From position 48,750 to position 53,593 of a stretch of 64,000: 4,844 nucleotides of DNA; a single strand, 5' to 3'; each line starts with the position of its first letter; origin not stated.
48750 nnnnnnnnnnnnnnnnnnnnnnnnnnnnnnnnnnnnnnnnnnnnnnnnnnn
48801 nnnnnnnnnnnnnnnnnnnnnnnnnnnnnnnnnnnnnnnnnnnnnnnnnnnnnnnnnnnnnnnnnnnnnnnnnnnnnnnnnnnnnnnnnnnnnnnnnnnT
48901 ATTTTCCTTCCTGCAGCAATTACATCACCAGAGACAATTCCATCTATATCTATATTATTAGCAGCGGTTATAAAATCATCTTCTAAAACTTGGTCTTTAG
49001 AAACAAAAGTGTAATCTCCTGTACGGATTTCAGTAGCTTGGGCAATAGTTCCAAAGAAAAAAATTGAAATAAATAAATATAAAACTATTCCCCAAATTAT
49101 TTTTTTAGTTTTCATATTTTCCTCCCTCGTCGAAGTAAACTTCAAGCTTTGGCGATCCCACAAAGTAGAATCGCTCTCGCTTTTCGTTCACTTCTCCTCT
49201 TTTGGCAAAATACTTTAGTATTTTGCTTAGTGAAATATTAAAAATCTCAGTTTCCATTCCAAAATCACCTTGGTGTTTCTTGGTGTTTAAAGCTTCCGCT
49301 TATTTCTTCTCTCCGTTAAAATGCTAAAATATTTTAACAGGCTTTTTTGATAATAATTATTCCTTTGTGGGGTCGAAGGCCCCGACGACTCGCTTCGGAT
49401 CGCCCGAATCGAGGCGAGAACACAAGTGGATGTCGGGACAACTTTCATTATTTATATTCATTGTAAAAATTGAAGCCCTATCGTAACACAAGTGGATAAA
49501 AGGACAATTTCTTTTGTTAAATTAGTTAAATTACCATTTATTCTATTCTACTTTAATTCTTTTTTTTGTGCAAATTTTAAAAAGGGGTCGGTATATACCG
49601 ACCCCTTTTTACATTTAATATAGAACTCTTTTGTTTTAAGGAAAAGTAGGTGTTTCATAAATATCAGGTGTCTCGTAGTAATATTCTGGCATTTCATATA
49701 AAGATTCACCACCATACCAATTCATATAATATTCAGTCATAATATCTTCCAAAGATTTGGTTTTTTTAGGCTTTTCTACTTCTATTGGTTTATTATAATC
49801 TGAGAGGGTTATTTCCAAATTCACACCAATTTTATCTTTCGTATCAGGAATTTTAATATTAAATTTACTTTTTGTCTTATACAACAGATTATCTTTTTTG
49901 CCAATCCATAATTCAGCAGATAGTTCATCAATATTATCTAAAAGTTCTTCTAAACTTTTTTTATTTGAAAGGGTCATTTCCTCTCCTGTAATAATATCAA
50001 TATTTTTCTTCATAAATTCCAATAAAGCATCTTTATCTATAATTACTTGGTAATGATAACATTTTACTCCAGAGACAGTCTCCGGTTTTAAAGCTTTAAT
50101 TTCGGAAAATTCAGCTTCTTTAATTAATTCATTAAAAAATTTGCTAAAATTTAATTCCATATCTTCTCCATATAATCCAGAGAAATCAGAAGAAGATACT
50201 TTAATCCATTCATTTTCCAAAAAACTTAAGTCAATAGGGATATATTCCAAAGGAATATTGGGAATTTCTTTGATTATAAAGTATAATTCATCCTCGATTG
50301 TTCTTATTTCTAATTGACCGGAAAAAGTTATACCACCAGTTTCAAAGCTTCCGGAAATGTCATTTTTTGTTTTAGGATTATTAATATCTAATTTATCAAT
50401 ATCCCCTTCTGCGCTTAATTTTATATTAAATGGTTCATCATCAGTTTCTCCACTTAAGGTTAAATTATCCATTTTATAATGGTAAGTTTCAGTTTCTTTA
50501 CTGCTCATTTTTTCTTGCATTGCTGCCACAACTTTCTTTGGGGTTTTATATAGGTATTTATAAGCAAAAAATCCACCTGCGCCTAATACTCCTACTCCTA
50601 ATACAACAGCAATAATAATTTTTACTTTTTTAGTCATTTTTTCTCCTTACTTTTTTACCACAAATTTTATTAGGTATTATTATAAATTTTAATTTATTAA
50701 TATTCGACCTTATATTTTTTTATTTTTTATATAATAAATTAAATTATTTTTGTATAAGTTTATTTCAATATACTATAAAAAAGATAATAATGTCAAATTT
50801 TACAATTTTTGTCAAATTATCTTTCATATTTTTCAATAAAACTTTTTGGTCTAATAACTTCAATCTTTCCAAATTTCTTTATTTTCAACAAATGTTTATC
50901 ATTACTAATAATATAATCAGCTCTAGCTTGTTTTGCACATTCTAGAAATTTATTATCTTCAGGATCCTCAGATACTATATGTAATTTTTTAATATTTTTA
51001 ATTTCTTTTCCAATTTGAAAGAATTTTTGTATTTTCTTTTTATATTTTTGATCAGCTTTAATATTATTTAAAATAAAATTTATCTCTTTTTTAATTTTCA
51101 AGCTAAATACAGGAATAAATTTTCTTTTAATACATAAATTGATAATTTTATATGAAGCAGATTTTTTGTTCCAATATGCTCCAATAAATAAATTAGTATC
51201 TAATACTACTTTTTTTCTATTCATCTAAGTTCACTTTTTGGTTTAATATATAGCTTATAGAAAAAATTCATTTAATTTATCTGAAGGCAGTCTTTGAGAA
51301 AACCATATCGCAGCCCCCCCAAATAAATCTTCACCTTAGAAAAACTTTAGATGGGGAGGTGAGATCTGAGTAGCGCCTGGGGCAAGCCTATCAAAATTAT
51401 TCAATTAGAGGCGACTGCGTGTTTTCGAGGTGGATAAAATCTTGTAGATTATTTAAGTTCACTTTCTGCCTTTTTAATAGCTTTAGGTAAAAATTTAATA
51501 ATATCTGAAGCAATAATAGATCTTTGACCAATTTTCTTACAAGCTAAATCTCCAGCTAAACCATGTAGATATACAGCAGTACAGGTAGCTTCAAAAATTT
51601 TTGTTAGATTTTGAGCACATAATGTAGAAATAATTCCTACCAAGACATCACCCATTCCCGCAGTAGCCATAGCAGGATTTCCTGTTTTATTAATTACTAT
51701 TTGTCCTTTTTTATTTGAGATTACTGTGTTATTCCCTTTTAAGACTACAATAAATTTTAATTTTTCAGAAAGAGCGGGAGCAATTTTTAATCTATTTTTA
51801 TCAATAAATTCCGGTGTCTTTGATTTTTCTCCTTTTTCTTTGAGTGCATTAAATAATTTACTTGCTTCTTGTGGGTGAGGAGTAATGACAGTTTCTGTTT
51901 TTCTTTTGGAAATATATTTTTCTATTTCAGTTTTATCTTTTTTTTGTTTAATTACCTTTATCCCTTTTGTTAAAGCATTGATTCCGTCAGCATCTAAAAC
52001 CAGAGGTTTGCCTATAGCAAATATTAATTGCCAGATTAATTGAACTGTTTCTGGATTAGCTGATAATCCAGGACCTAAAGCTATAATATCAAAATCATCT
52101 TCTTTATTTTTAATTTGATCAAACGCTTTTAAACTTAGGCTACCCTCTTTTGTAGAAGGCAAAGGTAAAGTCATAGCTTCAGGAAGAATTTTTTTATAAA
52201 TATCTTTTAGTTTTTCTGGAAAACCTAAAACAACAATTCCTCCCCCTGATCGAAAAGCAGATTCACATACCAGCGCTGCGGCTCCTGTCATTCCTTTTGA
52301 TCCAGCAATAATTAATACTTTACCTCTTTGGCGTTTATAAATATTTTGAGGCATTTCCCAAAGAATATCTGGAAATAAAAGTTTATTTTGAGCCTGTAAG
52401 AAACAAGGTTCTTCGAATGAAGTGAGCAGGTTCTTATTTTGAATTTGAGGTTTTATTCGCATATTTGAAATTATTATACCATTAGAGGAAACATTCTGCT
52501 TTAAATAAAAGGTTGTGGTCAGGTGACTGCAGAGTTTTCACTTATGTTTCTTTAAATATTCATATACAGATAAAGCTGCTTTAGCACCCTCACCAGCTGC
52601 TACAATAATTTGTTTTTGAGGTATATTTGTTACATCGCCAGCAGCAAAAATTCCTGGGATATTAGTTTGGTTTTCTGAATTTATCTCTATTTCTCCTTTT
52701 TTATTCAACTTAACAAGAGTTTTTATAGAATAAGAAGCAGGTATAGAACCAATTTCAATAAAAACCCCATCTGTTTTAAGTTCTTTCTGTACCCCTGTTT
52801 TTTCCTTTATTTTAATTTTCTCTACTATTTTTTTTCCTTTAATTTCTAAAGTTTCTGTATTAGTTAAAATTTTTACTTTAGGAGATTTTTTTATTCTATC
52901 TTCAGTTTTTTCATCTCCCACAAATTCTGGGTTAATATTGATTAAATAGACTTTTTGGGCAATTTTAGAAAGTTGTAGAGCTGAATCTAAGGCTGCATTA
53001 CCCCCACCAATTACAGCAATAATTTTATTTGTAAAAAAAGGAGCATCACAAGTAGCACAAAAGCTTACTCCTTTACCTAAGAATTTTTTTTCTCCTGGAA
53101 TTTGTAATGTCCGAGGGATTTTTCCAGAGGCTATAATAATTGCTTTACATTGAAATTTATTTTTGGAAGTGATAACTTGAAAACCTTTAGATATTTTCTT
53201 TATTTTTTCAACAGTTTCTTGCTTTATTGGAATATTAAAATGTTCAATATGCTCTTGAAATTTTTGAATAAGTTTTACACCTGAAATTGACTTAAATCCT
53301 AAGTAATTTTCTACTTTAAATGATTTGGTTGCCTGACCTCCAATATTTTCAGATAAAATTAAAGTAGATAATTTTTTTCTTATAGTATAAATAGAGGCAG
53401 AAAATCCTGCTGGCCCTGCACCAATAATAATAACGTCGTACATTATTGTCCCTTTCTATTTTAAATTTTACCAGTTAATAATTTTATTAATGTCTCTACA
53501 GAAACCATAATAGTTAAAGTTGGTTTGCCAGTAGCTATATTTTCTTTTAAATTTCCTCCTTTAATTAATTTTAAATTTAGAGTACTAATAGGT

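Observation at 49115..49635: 520-nt GC-enriched structured intergenic region with direct repeats upstream of the bactofilin-like operon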

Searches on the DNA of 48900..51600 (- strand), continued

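Call 95: search_rna_families(source=window, start=51150, end=51500, threshold=evalue, max_evalue=1)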
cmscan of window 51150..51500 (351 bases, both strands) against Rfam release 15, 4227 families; matches with E-value up to 1: 2.
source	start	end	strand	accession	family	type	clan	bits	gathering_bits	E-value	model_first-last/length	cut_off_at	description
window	51177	51205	-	RF01727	SAM-SAH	Cis-reg; riboswitch;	-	15.3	40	0.47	1-49/49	no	SAM/SAH riboswitch aptamer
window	51454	51500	+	RF02041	HOTTIP_2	Gene; lncRNA;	-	12.2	80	0.042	1-52/374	3'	HOXA transcript at the distal tip, conserved region 2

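Call 99: search_dna_similar(query=window:49116-49575:-, collection=phages, mode=distant, max_rows=5)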
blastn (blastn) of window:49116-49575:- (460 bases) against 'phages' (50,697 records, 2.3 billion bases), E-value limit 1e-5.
No match.

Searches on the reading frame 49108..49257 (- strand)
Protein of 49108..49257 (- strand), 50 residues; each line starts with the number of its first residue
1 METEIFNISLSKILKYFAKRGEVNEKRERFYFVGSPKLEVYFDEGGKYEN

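Call 46: search_protein_representatives(protein=window:49108-49257:-)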
Query: 50 residues. Proteins with E-value up to 0.001 (for the whole library): 0; up to 1e-10: 0; up to 1e-30: 0. The best 0 are listed.
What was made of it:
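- Checked: The best-looking one (49108-49257, minus strand, 50 aa, with an SD-like sequence upstream) has no relative among 1.84 billion protein representatives (call 46).
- Tried and rejected: Small-protein reading: the 50-aa ORF with an SD-like sequence had 0 hits among 1.84 billion representatives (call 46).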

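Call 98: search_protein_families(library=pfam, proteins=[window:49108-49257:-], max_evalue=1)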
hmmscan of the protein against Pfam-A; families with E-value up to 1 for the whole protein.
window:49108-49257:- (50 aa): 0 families

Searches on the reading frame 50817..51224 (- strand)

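Call 14: search_protein_families(library=pfam, proteins=[window:50817-51224:-], max_evalue=0.01)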
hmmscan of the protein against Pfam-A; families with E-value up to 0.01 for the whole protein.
window:50817-51224:- (135 aa): 1 family
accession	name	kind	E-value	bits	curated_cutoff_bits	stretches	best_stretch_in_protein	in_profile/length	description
PF13470.12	PIN_3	-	6.1e-21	75.8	27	1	5-111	1-115/115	PIN domain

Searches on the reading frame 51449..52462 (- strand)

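Call 14: search_protein_families(library=pfam, proteins=[window:51449-52462:-], max_evalue=0.01)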
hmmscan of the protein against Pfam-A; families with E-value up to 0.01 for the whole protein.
window:51449-52462:- (337 aa): 3 families
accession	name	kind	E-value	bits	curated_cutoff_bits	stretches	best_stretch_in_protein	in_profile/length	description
PF01256.23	Carb_kinase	-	7.4e-55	186.5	27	1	49-326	1-241/242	NAD(P)H-hydrate dehydratase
PF02110.20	HK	-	0.00011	22.1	27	1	223-325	139-238/247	Hydroxyethylthiazole kinase family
PF08543.17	Phos_pyr_kin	-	0.0061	16.4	27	1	116-285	51-214/246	Phosphomethylpyrimidine kinase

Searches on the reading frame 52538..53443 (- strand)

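Call 14: search_protein_families(library=pfam, proteins=[window:52538-53443:-], max_evalue=0.01)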
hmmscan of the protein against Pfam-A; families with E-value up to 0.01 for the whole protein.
window:52538-53443:- (301 aa): 12 families
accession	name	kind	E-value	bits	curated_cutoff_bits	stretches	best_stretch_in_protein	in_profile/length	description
PF07992.20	Pyr_redox_2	-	2.9e-44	152.1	26.1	1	2-283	1-288/291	Pyridine nucleotide-disulphide oxidoreductase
PF13738.12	Pyr_redox_3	-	7.1e-30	104.7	30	1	53-269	78-305/305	Pyridine nucleotide-disulphide oxidoreductase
PF03486.20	HI0933_like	-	2.1e-09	37.6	50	0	3-33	2-32/244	HI0933-like protein Rossmann domain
PF01134.28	GIDA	-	3.1e-09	36.8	22.1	1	3-35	1-33/391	Glucose inhibited division protein A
PF00070.33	Pyr_redox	-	3.7e-09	37.4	22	1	142-213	2-80/82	Pyridine nucleotide-disulphide oxidoreductase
PF00890.30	FAD_binding_2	-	2.6e-08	33.9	20.4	1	3-32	1-30/414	FAD binding domain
PF12831.13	FAD_oxidored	-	2.3e-07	30.9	27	1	3-43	1-43/416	FAD dependent oxidoreductase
PF01946.23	Thi4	-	0.00013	21.7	26.2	1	3-34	19-51/235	Thi4 family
PF01266.30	DAO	-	0.00033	20.7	27.9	0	3-39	1-39/353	FAD dependent oxidoreductase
PF05834.18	Lycopene_cycl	-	0.00072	19.2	23.4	0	3-17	1-15/380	Lycopene cyclase protein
PF00743.25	FMO-like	-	0.00083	18.4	22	1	108-171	153-215/532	Flavin-binding monooxygenase-like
PF13450.12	NAD_binding_8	-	0.0083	16.8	21.9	0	6-39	1-36/68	NAD(P)-binding Rossmann-like domain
